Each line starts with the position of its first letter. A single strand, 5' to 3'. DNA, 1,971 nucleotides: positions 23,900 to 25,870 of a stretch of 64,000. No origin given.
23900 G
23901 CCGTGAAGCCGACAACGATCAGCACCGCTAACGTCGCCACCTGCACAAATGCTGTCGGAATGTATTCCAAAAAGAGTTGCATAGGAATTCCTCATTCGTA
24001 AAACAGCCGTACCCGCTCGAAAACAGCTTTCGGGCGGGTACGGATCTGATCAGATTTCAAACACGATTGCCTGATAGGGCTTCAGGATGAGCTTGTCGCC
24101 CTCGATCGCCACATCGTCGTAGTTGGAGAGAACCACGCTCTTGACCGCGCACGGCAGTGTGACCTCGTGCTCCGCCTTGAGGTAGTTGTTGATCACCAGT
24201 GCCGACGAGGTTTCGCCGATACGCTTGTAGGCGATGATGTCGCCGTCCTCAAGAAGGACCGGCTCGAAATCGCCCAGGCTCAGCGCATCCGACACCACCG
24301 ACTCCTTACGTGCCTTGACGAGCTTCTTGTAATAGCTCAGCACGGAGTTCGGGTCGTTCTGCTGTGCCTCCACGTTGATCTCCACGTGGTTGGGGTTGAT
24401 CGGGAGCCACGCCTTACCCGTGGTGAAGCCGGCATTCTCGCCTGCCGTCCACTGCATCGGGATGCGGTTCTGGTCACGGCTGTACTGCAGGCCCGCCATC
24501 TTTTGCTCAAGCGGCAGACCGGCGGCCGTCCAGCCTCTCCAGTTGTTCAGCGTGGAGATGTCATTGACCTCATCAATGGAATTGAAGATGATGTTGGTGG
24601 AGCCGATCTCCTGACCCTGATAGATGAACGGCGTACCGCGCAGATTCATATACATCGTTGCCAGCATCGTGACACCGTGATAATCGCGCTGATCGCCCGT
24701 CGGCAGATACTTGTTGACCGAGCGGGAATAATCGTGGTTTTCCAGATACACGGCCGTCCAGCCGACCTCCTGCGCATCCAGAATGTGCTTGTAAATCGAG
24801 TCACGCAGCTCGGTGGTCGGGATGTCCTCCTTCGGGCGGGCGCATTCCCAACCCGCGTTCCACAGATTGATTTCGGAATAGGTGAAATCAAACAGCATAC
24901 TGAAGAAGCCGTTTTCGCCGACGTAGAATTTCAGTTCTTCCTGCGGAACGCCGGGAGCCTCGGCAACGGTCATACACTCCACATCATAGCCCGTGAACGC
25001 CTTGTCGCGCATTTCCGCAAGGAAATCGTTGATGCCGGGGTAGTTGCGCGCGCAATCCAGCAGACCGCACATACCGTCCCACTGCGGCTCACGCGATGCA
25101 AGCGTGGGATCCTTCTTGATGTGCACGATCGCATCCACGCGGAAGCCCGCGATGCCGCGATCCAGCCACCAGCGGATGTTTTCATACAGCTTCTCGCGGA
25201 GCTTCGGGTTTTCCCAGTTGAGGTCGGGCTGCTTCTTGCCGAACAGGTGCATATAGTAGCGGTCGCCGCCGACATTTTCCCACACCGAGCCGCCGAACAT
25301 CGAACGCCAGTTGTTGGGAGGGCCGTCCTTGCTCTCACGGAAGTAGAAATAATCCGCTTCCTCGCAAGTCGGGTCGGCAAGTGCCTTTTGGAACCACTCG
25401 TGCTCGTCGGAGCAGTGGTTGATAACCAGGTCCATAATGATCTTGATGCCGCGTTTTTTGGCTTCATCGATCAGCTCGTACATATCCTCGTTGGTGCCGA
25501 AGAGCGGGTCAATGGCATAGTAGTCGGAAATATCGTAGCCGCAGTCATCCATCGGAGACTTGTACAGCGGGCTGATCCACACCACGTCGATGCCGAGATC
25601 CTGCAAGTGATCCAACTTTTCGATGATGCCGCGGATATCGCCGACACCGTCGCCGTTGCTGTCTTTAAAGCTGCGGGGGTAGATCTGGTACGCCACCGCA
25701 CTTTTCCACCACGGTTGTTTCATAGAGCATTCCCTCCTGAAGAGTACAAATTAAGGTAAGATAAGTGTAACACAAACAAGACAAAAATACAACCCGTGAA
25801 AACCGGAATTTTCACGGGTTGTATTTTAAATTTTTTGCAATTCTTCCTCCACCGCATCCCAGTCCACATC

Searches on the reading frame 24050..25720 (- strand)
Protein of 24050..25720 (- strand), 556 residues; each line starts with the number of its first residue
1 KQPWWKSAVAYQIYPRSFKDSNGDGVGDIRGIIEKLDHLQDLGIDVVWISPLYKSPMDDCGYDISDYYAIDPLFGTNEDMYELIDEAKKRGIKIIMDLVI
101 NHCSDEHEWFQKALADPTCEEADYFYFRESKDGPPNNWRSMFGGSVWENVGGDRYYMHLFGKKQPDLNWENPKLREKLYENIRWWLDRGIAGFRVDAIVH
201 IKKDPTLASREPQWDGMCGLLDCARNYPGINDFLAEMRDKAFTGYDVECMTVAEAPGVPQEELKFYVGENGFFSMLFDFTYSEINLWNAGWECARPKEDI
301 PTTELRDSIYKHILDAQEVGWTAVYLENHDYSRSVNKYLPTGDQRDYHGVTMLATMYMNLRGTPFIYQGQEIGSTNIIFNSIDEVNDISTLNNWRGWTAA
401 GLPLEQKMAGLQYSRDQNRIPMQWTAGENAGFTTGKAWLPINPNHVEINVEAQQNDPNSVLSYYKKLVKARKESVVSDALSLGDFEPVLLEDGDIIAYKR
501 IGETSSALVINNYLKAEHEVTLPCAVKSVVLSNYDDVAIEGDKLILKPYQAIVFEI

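Call 9: search_protein_families(library=pfam, proteins=[window:24050-25720:-], max_evalue=0.001)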
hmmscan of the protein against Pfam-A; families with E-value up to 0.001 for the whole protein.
window:24050-25720:- (556 aa): 4 families
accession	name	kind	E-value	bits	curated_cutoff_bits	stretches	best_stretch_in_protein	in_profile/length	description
PF00128.31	Alpha-amylase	-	1.3e-131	440.4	22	1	12-474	1-440/446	Alpha amylase, catalytic domain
PF23915.1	SusG_C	-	5e-10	40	27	1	495-553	1-62/62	Alpha-amylase SusG C-terminal domain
PF16657.11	Malt_amylase_C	-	0.00033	21.1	27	0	483-551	1-73/75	Maltogenic Amylase, C-terminal domain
PF14701.12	hDGE_amylase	-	0.00043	20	27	1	33-112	25-112/439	Glycogen debranching enzyme, glucanotransferase domain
